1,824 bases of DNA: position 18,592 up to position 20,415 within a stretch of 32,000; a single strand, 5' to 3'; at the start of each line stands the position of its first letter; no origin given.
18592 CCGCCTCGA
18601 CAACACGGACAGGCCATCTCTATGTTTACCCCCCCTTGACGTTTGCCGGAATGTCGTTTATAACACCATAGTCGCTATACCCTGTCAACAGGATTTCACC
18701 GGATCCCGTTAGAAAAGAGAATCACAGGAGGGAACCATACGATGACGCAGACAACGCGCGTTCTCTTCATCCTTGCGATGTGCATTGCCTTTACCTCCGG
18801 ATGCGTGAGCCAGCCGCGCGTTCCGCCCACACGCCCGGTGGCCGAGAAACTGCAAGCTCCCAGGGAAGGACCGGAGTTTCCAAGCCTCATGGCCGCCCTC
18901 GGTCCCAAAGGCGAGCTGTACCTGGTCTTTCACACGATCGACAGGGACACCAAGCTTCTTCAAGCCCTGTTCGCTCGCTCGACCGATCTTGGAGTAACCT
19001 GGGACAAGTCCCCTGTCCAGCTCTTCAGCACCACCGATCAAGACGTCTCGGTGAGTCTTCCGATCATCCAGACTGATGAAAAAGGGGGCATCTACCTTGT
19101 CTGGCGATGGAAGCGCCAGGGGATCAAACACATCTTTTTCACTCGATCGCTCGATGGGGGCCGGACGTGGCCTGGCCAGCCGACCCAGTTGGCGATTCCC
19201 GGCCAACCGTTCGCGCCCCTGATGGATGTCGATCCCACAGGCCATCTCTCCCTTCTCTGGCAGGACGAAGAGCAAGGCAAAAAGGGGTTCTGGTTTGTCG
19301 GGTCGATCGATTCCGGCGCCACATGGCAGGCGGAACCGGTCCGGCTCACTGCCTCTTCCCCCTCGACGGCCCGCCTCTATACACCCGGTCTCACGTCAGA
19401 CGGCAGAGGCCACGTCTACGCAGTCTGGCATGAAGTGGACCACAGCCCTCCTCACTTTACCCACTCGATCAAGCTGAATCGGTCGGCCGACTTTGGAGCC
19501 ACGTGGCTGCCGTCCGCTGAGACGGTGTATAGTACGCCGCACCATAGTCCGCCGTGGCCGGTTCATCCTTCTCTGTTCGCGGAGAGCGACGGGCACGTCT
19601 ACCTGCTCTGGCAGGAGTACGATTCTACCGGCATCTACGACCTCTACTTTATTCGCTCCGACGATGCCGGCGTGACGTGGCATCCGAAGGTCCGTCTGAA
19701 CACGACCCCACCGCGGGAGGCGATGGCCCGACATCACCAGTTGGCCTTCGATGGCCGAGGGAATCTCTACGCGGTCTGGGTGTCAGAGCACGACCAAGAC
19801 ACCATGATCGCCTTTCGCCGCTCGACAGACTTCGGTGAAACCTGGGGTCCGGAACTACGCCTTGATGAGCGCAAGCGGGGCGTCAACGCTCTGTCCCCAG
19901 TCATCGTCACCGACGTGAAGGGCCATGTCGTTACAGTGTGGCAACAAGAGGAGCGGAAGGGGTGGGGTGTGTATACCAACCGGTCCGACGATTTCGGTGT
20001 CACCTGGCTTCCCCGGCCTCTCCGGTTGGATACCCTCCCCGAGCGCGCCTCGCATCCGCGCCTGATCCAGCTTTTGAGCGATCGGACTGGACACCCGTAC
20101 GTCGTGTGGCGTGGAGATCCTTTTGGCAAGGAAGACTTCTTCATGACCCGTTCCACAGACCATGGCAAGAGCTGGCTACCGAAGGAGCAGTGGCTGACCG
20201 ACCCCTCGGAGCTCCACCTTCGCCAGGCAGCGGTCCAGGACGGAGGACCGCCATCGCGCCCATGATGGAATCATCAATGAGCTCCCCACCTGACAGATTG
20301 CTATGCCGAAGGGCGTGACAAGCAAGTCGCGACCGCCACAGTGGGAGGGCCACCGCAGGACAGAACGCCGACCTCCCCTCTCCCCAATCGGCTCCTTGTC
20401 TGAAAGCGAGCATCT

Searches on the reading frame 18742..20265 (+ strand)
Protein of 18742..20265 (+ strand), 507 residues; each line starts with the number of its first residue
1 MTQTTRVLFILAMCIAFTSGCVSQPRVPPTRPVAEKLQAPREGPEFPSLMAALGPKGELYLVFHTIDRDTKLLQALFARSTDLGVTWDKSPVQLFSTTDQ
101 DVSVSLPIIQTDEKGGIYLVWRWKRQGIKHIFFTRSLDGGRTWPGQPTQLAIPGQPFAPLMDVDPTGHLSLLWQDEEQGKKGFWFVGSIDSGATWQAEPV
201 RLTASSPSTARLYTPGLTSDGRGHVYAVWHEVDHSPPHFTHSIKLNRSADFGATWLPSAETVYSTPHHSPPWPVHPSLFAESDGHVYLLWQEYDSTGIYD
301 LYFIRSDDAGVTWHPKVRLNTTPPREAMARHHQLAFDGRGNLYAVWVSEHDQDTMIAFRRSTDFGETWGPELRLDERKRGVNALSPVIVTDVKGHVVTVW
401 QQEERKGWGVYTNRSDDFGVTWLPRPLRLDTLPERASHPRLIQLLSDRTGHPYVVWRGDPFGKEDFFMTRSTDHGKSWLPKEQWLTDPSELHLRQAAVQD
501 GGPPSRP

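Call 3: search_protein_families(library=pfam, proteins=[window:18742-20265:+], max_evalue=0.01)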
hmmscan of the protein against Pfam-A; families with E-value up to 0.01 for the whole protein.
window:18742-20265:+ (507 aa): 7 families
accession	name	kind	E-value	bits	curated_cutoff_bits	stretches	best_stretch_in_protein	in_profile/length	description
PF13088.12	BNR_2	-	1.7e-16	60.9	31.4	3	348-482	73-202/277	BNR repeat-like domain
PF02012.26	BNR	-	2.1e-11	42.5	27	0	305-315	2-12/12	BNR/Asp-box repeat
PF15892.11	BNR_4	-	1.3e-08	34.9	27.3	0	163-265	101-204/272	BNR repeat-containing family member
PF15899.11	BNR_6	-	3.1e-05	24.1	27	0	414-422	3-11/14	BNR-Asp box repeat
PF04616.20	Glyco_hydro_43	-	0.00016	21.5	32.2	1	178-374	90-277/288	Glycosyl hydrolases family 43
PF21471.3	Reelin_subrepeat-B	-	0.0038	17.4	27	0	234-265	51-82/127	Reelin subrepeat B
PF15902.12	Sortilin-Vps10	-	0.0047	16.2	33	0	291-369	43-110/446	Sortilin, neurotensin receptor 3,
